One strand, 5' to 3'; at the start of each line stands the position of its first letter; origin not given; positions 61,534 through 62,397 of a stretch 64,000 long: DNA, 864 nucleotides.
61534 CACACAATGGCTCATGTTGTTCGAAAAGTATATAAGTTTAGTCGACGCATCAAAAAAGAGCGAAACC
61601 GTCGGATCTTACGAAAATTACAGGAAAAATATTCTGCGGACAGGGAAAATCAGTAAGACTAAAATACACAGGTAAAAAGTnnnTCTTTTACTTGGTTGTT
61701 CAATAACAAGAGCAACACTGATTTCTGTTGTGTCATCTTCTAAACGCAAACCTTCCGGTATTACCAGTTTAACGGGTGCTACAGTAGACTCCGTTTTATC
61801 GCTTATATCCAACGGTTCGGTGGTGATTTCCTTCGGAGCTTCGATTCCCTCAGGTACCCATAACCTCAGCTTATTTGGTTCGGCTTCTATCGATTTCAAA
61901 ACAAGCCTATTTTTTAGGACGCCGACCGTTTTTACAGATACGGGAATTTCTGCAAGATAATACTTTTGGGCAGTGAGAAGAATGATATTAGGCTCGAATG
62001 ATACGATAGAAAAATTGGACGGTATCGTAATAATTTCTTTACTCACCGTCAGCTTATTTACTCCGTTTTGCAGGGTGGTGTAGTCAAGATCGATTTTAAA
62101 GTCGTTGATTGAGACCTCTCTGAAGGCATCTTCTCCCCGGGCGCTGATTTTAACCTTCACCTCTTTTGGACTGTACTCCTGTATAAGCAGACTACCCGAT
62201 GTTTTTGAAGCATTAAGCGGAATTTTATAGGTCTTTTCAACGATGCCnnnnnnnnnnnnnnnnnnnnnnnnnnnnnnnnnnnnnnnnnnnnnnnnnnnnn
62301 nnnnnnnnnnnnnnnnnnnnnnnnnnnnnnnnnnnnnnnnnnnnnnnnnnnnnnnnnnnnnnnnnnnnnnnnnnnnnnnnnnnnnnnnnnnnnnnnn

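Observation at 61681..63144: CdaA diadenylate cyclase fused to YbbR/CdaR regulatory domains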

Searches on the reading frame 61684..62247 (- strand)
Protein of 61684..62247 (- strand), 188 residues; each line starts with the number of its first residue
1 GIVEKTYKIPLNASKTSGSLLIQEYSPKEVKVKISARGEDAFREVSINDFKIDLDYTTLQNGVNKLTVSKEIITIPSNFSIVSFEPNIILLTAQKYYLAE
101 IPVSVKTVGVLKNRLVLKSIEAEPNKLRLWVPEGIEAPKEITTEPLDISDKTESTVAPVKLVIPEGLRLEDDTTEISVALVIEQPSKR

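Call 37: search_solved_structures(query=A2, max_evalue=10, show_alignments=2)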
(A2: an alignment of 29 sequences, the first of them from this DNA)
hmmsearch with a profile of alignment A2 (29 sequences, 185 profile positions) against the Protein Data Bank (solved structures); distinct sequences matched with E-value up to 10: 4.
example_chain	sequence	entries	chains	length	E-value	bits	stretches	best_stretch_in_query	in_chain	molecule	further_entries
5hqh_A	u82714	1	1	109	0.0064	19.3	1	8-105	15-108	Lmo2119 protein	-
2l3u_A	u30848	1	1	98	0.011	18.6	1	6-93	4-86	YbbR family protein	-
2kq1_A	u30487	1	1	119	0.16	14.7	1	28-107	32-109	BH0266 protein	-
3tfo_A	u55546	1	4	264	1.1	12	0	116-149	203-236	putative 3-oxoacyl-(acyl-carrier-protein) reductase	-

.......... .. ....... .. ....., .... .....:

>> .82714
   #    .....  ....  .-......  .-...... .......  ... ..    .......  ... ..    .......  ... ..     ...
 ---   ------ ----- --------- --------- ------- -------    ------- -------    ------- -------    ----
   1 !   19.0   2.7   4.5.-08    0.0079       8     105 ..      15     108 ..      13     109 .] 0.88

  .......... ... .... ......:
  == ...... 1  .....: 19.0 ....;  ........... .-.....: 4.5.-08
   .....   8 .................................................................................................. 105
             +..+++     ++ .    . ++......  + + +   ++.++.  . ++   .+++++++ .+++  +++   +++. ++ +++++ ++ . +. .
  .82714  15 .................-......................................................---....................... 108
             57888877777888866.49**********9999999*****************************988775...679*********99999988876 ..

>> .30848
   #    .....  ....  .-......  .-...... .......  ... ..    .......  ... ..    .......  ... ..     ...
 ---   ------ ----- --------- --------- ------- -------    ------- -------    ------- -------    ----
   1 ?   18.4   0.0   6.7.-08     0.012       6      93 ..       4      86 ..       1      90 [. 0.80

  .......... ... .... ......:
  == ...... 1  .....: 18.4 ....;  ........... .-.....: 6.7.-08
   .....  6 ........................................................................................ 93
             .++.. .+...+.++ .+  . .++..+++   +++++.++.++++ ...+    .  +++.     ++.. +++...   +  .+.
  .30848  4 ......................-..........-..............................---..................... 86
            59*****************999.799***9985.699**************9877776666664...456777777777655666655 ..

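Call 43: predict_structure(alignment_id=A2)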
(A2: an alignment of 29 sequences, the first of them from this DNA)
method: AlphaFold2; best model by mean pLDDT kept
length: 188 residues; sequences in the alignment: 29
mean_pLDDT: 93.0   pTM: 0.69
mean pLDDT of the five models: 93.0, 92.2, 91.4, 90.1, 89.2
residues with pLDDT >= 90: 160; 70-90: 25; 50-70: 3; < 50: 0
segments of 3 or more residues with pLDDT < 50: none
pLDDT, mean of each block of 10 residues (from residue 1): 96 78 93 96 93 90 94 94 96 94 96 93 96 94 96 96 92 93 85
secondary structure, 60 per line:
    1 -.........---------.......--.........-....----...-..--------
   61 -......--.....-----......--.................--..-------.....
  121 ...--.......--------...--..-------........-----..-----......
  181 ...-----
elements in order: E2-10 E20-26 E29-37 H39-42 E62-67 E80-85 E88-104 E116-123 E126-132 E141-143 E155-162 E175-183

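Call 64: search_protein_families(library=pfam, alignment_id=A2, max_evalue=0.01)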
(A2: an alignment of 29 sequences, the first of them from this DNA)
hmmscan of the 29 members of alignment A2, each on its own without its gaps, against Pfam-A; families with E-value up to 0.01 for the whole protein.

A. member 1, seq(188 aa): 1 family
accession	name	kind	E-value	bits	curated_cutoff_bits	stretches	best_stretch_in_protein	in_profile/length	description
PF07949.17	YbbR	-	6e-08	33.3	22.3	1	101-167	1-69/81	YbbR-like protein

B. families by the number of members that match (of 29 scanned): 1 family
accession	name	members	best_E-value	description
PF07949.17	YbbR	28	2.5e-13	YbbR-like protein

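Call 67: fold_search(model_id=the predicted structure, library=pdb)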
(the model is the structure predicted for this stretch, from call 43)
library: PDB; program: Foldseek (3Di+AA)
matches with E <= 10: 426; with E <= 0.001: 2
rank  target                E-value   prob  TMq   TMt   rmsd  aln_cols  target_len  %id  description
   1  4qdy                  1.9e-07  1.00  0.41  0.39  10.8       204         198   14  Crystal structure of a YbbR-like protein (SP_1560) from Streptococcus pneumoniae TIGR4 at 2.74 A resolution (released 2014-07-30)
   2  2kxy_MODEL_1_A        1.5e-04  1.00  0.39  0.67   3.1        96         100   22  Solution structure of SuR18C from Streptococcus thermophilus. Northeast Structural Genomics Consortium Target  (released 2010-07-14)
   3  5o60_W                4.5e-03  1.00  0.33  0.32  11.5       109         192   18  Structure of the 50S large ribosomal subunit from Mycobacterium smegmatis (released 2017-07-12)
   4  5zeb_W                5.5e-03  1.00  0.33  0.33   5.6       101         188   19  M. Smegmatis P/P state 70S ribosome structure (released 2018-09-26)
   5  5zep_W                9.0e-03  1.00  0.31  0.31   5.7       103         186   18  M. smegmatis hibernating state 70S ribosome structure (released 2018-09-26)
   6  5hqh                  1.1e-02  0.99  0.27  0.44   5.9       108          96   15  1.32 Angstrom Crystal Structure of Ybbr like Domain of lmo2119 Protein from Listeria monocytogenes. (released 2016-02-03)
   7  8cvm_u                1.1e-02  0.94  0.31  0.32  16.2       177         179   15  Cutibacterium acnes 50S ribosomal subunit with P-site tRNA and Sarecycline bound in the local refined map (released 2023-03-15)
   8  8fmw_AX               1.7e-02  0.92  0.27  0.27  16.1       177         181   12  The structure of a hibernating ribosome in the Lyme disease pathogen (released 2023-11-08)
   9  9qt5_V                1.8e-02  1.00  0.32  0.34   6.4        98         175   15  Structure of the 50S ribosomal subunit from the antibiotic-producing bacterium Streptomyces fradiae (released 2025-05-14)
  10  6nwy_YZ               1.8e-02  0.98  0.31  0.31  16.7       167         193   12  Modified tRNA(Pro) bound to Thermus thermophilus 70S (near-cognate) (released 2020-10-14)
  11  3lyw                  2.9e-02  1.00  0.39  0.79   2.4        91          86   20  Crystal structure of YbbR family protein Dhaf_0833 from Desulfitobacterium hafniense DCB-2. Northeast Structural Genomic (released 2010-04-07)
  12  4v8i_DZ               4.0e-02  0.93  0.30  0.28  17.2       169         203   14  Crystal structure of YfiA bound to the 70S ribosome. (released 2014-07-09)
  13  7a18_S                5.9e-02  0.69  0.23  0.25  17.0       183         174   12  50S Deinococcus radiodurans ribosome bounded with mycinamicin IV (released 2021-10-06)
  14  5obh_B                6.6e-02  0.08  0.13  0.13  21.8       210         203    6  Crystal structure of glycine binding protein in complex with bicuculline (released 2018-08-01)
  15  5brx_H                7.3e-02  0.07  0.13  0.12  22.0       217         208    6  X-ray crystal structure of Aplysia californica (Ac-AChBP) in complex with 2-pyridyl azatricyclo[3.3.1.13,7]decane; 2-p (released 2015-06-24)
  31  2l3u_MODEL_1_A        1.7e-01  0.98  0.33  0.56   3.0        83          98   11  Solution Structure of Domain IV from the YbbR family protein of Desulfitobacterium hafniense: Northeast Struct (released 2010-10-06)
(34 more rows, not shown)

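Call 68: search_protein_representatives(alignment_id=A2)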
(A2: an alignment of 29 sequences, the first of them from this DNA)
Query: 29 sequences, 185 profile positions. Proteins with E-value up to 0.001 (for the whole library): 9841; up to 1e-10: 2798; up to 1e-30: 41. The best 150 are listed.
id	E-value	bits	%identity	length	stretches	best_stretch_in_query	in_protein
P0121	3.9e-67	241.7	-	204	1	1-184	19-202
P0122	1.1e-61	223.9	-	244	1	1-184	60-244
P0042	6.5e-61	221.4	-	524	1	1-184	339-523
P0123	1.8e-59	216.7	-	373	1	1-183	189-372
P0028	3.9e-58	212.4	-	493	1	1-184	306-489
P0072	4.7e-55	202.3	-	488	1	1-185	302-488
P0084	3.3e-48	180.0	-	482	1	1-185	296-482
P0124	1.8e-46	174.4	-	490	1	1-183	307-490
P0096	1.5e-42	161.6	-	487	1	1-184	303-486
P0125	1.7e-42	161.4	-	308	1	1-183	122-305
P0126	8.2e-41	155.9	-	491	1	1-184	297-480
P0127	4.8e-39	150.1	-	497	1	1-185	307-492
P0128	1.6e-38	148.4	-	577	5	4-161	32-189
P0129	8.6e-38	146.1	-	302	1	3-185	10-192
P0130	3.9e-37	143.9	-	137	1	50-184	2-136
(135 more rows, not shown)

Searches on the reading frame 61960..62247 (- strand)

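Call 63: search_protein_families(library=pfam, proteins=[window:61960-62247:-], max_evalue=10)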
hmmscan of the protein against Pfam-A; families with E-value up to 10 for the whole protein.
seq(96 aa): 1 family
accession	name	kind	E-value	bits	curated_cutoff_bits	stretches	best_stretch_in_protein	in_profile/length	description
PF15702.11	HPS6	-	0.18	11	27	1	7-77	205-274/378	Hermansky-Pudlak syndrome 6 protein N-terminal domain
